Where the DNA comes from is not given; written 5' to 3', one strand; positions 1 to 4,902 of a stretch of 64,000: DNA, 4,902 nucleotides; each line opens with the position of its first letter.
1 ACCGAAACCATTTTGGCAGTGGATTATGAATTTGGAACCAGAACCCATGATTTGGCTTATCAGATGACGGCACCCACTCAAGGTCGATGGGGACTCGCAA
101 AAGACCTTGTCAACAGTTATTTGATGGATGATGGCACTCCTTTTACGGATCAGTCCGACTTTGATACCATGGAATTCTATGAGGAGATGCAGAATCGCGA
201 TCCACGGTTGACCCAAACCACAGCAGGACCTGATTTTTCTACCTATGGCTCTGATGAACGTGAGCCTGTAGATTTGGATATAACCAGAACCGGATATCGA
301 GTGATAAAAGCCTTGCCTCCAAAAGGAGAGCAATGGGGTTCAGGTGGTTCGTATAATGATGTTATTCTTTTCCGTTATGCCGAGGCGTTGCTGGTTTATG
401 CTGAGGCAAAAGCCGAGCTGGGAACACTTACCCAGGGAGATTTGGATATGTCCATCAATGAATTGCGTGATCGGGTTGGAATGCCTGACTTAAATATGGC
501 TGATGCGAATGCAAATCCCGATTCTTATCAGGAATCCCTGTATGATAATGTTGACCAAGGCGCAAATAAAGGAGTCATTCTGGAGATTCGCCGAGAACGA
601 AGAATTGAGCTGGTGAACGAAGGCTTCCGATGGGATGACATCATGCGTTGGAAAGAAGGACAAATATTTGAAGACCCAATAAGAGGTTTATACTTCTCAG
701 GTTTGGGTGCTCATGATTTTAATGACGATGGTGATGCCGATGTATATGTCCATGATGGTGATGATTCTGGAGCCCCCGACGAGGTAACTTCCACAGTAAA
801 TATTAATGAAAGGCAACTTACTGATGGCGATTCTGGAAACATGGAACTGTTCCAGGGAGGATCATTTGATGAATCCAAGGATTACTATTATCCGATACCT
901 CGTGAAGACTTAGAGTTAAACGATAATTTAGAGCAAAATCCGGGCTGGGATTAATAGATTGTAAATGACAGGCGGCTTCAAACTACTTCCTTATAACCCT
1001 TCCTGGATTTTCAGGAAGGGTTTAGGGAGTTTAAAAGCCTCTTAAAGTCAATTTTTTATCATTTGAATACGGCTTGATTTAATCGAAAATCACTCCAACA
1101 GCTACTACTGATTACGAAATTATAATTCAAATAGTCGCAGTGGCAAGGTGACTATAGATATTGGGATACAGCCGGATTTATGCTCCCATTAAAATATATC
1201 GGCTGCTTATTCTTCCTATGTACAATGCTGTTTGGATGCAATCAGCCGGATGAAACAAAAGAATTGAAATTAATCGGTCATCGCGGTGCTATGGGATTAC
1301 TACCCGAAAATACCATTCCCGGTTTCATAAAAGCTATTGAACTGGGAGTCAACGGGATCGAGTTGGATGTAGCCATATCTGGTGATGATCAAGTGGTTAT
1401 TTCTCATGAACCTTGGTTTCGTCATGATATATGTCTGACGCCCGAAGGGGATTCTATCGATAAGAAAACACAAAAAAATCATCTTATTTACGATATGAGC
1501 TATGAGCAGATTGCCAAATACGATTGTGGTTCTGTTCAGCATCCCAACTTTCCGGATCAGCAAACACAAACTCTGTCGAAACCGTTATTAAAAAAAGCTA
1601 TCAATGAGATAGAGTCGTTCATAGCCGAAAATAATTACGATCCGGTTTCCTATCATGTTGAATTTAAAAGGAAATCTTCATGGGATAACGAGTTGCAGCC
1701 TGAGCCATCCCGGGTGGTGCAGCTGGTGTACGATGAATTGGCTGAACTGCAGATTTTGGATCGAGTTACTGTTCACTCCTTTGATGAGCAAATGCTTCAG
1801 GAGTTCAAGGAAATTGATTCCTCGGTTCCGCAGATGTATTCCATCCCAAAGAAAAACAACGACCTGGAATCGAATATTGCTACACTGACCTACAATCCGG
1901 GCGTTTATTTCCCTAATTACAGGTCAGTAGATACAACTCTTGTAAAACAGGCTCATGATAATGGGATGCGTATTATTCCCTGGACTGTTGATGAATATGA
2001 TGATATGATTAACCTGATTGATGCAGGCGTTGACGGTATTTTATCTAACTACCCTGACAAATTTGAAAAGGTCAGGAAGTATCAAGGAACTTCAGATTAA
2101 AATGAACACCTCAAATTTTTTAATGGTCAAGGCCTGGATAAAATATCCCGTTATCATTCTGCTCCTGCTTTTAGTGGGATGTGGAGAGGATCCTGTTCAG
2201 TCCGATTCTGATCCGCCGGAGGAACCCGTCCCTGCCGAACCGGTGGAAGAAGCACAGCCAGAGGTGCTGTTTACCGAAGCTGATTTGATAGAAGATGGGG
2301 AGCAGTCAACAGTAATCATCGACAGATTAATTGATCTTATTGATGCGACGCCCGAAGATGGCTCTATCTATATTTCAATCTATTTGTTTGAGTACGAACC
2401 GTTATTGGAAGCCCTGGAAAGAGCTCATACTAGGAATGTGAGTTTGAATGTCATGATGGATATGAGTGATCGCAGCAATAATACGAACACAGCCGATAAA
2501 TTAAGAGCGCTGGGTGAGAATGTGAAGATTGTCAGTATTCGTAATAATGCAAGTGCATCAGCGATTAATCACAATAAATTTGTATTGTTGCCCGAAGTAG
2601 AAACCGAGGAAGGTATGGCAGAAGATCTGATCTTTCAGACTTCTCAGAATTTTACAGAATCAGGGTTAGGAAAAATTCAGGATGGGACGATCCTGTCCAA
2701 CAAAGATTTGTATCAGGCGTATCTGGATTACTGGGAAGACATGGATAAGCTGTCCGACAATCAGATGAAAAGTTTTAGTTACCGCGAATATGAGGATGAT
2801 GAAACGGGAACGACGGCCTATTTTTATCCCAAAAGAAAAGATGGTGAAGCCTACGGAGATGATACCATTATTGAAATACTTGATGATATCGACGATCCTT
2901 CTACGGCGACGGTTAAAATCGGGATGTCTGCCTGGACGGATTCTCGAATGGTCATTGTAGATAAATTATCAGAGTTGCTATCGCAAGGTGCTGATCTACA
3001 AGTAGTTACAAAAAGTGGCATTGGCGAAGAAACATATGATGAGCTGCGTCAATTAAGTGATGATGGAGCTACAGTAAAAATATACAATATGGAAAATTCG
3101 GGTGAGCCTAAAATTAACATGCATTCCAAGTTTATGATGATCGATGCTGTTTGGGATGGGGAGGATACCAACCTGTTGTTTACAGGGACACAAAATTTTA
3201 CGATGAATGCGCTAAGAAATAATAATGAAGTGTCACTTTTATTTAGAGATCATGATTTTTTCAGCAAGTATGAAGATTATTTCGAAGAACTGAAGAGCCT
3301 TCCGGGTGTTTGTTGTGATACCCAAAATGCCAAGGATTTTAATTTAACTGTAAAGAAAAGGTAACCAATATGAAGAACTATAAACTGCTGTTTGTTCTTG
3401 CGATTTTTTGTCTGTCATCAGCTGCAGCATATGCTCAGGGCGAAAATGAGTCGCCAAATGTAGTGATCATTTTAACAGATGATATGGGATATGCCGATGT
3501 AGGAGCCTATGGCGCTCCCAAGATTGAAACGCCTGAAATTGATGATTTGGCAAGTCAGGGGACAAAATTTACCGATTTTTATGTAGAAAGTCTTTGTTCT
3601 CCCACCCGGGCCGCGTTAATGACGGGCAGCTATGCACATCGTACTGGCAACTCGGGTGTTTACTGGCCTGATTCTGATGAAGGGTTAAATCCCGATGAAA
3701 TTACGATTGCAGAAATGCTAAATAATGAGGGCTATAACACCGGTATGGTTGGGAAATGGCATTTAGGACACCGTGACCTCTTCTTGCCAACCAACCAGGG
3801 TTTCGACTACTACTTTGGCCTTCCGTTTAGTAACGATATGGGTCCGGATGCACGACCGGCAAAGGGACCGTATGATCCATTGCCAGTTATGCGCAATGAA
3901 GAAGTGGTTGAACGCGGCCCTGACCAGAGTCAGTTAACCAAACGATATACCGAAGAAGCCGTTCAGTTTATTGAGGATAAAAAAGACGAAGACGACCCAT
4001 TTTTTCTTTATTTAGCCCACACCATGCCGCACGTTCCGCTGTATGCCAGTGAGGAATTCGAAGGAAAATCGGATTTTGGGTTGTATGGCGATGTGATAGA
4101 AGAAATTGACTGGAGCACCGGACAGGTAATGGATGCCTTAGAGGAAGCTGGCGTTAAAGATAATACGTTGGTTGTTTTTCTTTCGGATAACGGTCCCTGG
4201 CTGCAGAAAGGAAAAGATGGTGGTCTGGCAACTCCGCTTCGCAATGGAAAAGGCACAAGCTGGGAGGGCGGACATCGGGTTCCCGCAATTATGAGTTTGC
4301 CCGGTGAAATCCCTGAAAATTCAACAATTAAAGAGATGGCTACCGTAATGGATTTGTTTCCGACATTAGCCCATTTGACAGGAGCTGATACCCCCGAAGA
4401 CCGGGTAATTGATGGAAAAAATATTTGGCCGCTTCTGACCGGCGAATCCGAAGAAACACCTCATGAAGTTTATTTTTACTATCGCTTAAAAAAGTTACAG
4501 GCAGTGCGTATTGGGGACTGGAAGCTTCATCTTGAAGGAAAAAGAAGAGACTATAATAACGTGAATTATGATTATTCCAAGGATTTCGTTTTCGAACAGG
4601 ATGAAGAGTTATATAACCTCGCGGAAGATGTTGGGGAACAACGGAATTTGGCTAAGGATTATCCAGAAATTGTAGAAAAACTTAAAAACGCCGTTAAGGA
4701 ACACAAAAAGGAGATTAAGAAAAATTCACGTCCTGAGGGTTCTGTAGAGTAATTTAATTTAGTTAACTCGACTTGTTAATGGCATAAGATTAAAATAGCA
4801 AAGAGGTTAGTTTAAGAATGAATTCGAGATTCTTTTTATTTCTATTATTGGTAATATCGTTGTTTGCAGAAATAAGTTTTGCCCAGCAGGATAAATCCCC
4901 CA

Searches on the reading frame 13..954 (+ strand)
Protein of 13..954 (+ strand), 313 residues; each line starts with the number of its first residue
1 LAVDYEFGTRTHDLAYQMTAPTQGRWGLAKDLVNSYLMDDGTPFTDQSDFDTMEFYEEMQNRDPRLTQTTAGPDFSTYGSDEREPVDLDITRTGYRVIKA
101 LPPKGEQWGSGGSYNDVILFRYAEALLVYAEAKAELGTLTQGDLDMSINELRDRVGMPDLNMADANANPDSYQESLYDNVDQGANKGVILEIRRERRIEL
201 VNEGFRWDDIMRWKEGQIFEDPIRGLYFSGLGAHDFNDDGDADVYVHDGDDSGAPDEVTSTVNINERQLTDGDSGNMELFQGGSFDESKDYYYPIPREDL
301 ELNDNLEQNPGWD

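Call 60: search_protein_families(library=pfam, proteins=[window:13-954:+], max_evalue=0.00001)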
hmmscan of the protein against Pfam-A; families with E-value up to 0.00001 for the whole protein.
window:13-954:+ (313 aa): 1 family
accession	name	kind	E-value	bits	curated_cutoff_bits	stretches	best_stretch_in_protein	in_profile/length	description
PF07980.17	SusD_RagB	-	4e-49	168.3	23.1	1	24-312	41-297/297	SusD family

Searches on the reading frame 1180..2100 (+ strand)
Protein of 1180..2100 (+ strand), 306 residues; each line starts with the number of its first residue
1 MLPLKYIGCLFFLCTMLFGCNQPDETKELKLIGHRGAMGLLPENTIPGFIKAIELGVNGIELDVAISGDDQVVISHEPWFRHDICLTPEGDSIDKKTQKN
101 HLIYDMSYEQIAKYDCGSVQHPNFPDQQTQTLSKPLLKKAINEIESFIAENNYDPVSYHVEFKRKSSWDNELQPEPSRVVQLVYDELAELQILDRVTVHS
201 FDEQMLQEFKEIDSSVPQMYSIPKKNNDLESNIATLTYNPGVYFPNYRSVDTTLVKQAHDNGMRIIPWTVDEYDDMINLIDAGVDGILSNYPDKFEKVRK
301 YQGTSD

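Call 60: search_protein_families(library=pfam, proteins=[window:1180-2100:+], max_evalue=0.00001)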
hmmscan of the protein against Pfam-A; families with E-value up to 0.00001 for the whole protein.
window:1180-2100:+ (306 aa): 1 family
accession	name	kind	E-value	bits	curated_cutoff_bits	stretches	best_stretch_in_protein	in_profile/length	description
PF03009.23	GDPD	-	6.2e-32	112.1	23.6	1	34-294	1-244/244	Glycerophosphoryl diester phosphodiesterase family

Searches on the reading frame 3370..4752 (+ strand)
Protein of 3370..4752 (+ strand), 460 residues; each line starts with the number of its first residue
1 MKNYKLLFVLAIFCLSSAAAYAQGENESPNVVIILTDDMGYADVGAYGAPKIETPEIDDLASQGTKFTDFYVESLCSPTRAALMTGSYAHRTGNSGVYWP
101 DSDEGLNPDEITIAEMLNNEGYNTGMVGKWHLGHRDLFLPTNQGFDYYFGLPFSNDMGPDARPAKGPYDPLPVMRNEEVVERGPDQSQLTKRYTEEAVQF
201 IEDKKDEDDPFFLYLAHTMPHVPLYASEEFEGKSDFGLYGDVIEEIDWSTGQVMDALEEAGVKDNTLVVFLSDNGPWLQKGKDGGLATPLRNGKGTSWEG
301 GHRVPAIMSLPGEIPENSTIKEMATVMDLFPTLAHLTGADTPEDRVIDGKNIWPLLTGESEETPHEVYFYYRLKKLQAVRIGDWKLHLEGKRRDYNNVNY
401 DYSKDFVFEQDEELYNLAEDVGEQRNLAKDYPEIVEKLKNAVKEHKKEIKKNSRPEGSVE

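Call 60: search_protein_families(library=pfam, proteins=[window:3370-4752:+], max_evalue=0.00001)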
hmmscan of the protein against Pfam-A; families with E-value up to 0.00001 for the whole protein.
window:3370-4752:+ (460 aa): 4 families
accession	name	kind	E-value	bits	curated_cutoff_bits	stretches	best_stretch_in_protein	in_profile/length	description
PF00884.28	Sulfatase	-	1.5e-66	225.2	25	1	29-339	1-301/301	Sulfatase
PF14707.11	Sulfatase_C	-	1.1e-15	58.8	30.9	1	364-452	2-99/127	C-terminal region of aryl-sulfatase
PF16347.10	SGSH_C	-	2.2e-12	47.8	29.3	1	298-447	12-153/154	N-sulphoglucosamine sulphohydrolase, C-terminal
PF01663.27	Phosphodiest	-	2.3e-06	27.9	23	0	31-275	1-220/342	Type I phosphodiesterase / nucleotide pyrophosphatase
